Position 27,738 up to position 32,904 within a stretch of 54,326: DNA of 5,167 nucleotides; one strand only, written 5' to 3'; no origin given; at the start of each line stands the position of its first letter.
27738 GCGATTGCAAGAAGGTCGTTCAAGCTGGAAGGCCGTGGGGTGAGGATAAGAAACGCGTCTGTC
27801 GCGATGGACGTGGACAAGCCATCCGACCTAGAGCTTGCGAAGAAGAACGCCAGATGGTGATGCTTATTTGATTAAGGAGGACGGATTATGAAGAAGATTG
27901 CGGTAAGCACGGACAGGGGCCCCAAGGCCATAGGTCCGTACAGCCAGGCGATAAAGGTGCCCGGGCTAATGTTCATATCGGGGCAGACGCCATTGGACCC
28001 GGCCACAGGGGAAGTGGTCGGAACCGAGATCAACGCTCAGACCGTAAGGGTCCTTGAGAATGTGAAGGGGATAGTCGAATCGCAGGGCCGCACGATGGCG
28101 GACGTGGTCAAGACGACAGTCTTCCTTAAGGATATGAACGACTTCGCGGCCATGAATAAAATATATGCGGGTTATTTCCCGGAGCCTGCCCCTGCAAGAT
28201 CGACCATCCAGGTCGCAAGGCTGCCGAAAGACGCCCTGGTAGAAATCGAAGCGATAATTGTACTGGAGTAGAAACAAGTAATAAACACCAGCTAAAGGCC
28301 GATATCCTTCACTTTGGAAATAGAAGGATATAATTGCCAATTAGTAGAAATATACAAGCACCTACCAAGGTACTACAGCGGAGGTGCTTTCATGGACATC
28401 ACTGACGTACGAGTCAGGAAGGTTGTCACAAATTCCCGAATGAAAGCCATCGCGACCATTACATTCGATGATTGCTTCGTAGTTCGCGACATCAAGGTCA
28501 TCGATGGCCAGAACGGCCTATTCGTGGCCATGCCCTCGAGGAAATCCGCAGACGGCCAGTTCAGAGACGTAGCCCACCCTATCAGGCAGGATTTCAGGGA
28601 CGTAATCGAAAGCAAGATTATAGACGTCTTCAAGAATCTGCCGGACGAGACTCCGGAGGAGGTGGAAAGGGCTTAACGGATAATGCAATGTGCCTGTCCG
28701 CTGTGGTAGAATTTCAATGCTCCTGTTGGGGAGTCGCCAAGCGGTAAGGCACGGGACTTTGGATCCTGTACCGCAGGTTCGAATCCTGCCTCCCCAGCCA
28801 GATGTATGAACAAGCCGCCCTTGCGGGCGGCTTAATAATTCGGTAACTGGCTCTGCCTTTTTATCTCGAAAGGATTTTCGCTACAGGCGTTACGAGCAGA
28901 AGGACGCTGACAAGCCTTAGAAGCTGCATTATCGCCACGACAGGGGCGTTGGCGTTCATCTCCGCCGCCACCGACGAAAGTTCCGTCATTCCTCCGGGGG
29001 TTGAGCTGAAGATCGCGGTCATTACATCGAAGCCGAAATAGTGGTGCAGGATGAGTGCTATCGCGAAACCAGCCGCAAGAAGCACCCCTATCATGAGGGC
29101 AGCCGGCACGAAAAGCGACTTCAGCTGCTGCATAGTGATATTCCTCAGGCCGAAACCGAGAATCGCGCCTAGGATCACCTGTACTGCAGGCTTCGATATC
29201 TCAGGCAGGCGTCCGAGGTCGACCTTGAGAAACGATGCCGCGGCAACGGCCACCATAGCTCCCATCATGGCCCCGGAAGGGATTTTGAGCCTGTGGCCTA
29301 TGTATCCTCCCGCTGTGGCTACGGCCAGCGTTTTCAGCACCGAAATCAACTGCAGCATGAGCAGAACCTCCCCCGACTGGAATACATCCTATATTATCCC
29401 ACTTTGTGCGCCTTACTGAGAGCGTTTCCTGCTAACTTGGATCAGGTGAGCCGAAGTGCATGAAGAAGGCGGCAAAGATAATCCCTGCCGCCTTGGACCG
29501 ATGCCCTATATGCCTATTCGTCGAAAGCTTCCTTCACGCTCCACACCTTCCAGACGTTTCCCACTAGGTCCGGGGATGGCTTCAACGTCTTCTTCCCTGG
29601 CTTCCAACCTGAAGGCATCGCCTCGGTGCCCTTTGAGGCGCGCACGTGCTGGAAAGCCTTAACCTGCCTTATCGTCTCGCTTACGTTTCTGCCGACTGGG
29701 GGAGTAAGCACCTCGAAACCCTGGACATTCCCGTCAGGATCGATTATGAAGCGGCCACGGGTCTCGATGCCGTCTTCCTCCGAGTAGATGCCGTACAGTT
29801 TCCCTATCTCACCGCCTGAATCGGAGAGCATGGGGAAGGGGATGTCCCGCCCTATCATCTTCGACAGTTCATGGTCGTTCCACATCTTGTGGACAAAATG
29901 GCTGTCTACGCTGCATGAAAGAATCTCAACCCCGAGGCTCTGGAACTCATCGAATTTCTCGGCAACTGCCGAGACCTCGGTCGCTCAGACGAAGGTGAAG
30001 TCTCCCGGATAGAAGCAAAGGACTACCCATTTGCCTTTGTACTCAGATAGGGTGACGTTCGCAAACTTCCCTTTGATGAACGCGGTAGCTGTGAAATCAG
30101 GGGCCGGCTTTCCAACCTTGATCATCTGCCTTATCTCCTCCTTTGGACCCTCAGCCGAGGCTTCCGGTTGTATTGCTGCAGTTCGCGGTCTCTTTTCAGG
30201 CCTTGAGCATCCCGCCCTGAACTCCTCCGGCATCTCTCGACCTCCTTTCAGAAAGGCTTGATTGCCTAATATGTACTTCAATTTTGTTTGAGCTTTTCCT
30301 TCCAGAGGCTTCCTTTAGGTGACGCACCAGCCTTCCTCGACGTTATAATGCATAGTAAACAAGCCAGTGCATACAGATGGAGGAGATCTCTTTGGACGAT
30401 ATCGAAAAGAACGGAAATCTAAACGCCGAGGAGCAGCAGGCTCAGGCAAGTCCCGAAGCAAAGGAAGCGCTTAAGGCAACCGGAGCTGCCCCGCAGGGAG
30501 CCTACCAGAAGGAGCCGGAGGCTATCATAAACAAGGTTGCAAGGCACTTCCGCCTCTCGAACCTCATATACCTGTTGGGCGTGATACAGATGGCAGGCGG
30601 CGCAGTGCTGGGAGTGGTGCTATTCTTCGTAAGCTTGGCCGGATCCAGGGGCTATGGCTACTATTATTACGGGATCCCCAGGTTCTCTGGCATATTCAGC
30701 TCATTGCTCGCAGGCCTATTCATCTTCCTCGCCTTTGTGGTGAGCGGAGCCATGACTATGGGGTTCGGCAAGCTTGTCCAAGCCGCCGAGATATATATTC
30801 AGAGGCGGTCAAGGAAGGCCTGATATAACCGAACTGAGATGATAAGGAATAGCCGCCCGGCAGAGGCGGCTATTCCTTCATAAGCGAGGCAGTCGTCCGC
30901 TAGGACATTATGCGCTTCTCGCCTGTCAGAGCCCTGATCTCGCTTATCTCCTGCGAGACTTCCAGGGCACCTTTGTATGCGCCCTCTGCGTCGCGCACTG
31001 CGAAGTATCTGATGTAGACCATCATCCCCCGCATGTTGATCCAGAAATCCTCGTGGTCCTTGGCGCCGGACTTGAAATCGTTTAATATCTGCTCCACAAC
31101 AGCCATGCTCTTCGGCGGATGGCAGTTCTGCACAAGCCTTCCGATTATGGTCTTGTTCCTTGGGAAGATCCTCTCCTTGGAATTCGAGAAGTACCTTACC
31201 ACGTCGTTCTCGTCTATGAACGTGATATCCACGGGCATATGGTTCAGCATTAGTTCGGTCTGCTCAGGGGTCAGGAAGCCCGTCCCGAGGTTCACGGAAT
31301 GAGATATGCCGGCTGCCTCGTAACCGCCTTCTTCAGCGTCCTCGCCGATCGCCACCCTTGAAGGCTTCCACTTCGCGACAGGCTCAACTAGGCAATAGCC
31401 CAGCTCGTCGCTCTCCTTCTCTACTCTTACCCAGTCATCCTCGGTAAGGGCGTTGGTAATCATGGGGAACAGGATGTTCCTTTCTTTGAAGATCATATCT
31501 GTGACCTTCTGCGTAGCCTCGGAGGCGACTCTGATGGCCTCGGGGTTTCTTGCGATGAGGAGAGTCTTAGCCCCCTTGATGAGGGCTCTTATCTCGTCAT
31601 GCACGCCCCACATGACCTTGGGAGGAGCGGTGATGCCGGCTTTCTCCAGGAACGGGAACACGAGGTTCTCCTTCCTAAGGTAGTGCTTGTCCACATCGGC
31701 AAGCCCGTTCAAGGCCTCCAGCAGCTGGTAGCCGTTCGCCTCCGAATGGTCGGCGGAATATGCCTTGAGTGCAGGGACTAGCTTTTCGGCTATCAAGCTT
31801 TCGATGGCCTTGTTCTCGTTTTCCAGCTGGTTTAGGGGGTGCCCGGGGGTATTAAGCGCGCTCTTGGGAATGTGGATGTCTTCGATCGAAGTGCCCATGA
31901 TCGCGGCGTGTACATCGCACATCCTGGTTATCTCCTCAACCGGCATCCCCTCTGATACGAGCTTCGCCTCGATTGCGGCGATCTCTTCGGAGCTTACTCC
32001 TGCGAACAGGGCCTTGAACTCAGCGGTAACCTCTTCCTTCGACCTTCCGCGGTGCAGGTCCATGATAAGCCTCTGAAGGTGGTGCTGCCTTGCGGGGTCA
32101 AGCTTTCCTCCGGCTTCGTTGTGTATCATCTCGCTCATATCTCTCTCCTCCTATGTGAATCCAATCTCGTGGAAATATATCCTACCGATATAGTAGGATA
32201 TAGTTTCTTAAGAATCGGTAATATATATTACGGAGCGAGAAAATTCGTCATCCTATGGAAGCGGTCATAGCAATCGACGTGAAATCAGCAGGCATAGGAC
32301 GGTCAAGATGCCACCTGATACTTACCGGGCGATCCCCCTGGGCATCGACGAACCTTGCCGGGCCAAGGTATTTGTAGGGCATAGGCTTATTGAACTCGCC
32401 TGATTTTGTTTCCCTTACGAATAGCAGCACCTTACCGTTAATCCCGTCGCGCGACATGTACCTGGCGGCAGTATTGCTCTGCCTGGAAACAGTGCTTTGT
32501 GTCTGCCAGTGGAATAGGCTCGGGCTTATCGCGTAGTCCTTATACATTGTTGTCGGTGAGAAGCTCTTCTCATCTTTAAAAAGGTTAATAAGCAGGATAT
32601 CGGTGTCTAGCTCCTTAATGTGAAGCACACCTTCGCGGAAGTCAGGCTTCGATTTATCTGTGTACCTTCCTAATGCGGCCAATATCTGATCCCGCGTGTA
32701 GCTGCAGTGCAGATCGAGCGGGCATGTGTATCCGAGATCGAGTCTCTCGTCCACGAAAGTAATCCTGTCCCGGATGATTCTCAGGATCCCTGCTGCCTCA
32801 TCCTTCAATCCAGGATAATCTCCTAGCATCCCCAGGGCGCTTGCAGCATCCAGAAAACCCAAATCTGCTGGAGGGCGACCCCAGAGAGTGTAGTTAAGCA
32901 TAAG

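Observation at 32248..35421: Single-polypeptide PLD nuclease + SF2 helicase + DUF3427-like protein in a variable insert: candidate uncharacterised restriction/defence module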

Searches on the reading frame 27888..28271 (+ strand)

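Call 21: search_protein_families(library=pfam, proteins=[window:27888-28271:+], max_evalue=0.00001)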
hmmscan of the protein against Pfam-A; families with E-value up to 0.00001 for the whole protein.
window:27888-28271:+ (127 aa): 1 family
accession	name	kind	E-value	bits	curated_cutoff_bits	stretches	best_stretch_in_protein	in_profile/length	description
PF01042.26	Ribonuc_L-PSP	-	6.3e-42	142.8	27.3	1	11-125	4-120/121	Endoribonuclease L-PSP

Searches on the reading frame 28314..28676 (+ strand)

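Call 21: search_protein_families(library=pfam, proteins=[window:28314-28676:+], max_evalue=0.00001)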
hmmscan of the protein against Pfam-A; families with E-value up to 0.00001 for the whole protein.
window:28314-28676:+ (120 aa): 1 family
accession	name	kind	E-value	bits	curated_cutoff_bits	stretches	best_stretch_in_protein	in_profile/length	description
PF04026.17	SpoVG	-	4e-35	120.2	29.6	1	27-107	1-81/82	SpoVG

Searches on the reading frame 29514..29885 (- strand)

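Call 7: search_protein_families(library=pfam, proteins=[window:29514-29885:-], max_evalue=0.01)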
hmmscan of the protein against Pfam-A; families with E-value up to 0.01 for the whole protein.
window:29514-29885:- (123 aa): 3 families
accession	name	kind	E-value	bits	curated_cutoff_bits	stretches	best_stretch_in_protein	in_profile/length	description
PF00578.27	AhpC-TSA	-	1.2e-09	38.6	26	1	14-55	81-122/124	AhpC/TSA family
PF10417.14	1-cysPrx_C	-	1.8e-07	31.4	21.1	1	77-112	1-39/41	C-terminal domain of 1-Cys peroxiredoxin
PF08534.16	Redoxin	-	0.00015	22.1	26.6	1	7-67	77-140/148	Redoxin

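Call 87: search_protein_families(library=padloc, proteins=[window:29514-29885:-], max_evalue=0.001)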
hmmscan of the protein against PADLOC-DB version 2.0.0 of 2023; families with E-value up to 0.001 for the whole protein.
window:29514-29885:- (123 aa): 0 families

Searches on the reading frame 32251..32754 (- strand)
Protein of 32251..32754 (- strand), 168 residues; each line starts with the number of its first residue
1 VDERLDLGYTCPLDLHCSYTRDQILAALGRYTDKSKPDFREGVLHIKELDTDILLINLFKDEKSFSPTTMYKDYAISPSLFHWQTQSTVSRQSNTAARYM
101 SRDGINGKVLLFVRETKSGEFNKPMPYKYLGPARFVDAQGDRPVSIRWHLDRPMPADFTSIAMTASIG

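Call 74: predict_structure(alignment_id=A5)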
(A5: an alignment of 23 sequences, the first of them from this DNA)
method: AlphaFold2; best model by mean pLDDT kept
length: 168 residues; sequences in the alignment: 23
mean_pLDDT: 76.6   pTM: 0.77
mean pLDDT of the five models: 76.6, 74.5, 73.6, 73.4, 72.8
residues with pLDDT >= 90: 23; 70-90: 110; 50-70: 22; < 50: 13
segments of 3 or more residues with pLDDT < 50: 66-70, 163-168
pLDDT, mean of each block of 10 residues (from residue 1): 80 90 89 78 83 82 50 72 76 74 64 81 85 86 82 81 43
secondary structure, 60 per line:
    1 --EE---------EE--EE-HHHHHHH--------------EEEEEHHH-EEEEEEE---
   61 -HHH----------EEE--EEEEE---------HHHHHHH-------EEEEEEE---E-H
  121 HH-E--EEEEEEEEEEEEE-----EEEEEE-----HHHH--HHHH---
elements in order: H21-27 E42-46 E51-57 E75-77 E80-84 H94-100 E108-114 E127-139 E145-150 H156-159 H162-165

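Call 77: fold_search(model_id=the predicted structure, library=pdb)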
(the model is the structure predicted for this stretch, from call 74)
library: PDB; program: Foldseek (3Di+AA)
matches with E <= 10: 213; with E <= 0.001: 2
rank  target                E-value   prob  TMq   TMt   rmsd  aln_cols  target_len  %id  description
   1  7clg_A                5.7e-05  1.00  0.60  0.14   4.3       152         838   17  Crystal structure of the ATP-dependent restriction endonuclease SauUSI (released 2021-01-20)
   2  7clg_B                1.6e-04  1.00  0.51  0.12   4.7       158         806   16  Crystal structure of the ATP-dependent restriction endonuclease SauUSI (released 2021-01-20)
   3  4par_A                2.9e-03  0.99  0.40  0.24   6.7       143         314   14  The 5-Hydroxymethylcytosine-Specific Restriction Enzyme AbaSI in a Complex with Product-like DNA (released 2014-06-25)
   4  6a5m                  3.5e-03  0.98  0.44  0.19   7.4       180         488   14  Crystal structure of Arabidopsis thaliana SUVH6 in complex with SAM, form 2 (released 2018-08-29)
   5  4par_C                6.5e-03  0.85  0.33  0.20   8.4       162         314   17  The 5-Hydroxymethylcytosine-Specific Restriction Enzyme AbaSI in a Complex with Product-like DNA (released 2014-06-25)
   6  6a5k                  6.9e-03  0.99  0.44  0.18   6.5       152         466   12  Crystal structure of Arabidopsis thaliana SUVH6 in complex with SAM, form 1 (released 2018-08-29)
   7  4par_B                1.1e-02  0.98  0.42  0.25   6.7       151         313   15  The 5-Hydroxymethylcytosine-Specific Restriction Enzyme AbaSI in a Complex with Product-like DNA (released 2014-06-25)
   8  4f0q_D                1.2e-02  0.98  0.41  0.18   6.3       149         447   11  MspJI Restriction Endonuclease - P21 Form (released 2012-08-08)
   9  3fde_A                1.4e-02  0.97  0.47  0.40   7.3       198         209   11  Mouse UHRF1 SRA domain bound with hemi-methylated CpG DNA, crystal structure in space group C222(1) at 1.4 A resolutio (released 2009-01-06)
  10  6ghs                  1.8e-02  0.97  0.45  0.29   6.5       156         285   10  Modification dependent TagI restriction endonuclease (released 2018-08-29)
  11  4qep_A                2.8e-02  0.90  0.43  0.19   7.0       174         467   10  crystal structure of KRYPTONITE in complex with mCHG DNA and SAH (released 2014-07-30)
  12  6m2v_A                4.0e-02  0.93  0.49  0.44   6.9       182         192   12  Crystal structure of UHRF1 SRA complexed with fully-mCHG DNA. (released 2021-01-13)
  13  4f0p_A                4.2e-02  0.91  0.44  0.20   7.6       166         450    8  MspJI Restriction Endonuclease - P31 Form (released 2012-08-08)
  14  2zkf_A                6.5e-02  0.84  0.47  0.39   7.6       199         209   12  Crystal structure of the SRA domain of mouse Np95 in complex with hemi-methylated CpG DNA (released 2008-09-09)
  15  4f0p_B                9.9e-02  0.85  0.41  0.18   6.2       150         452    5  MspJI Restriction Endonuclease - P31 Form (released 2012-08-08)
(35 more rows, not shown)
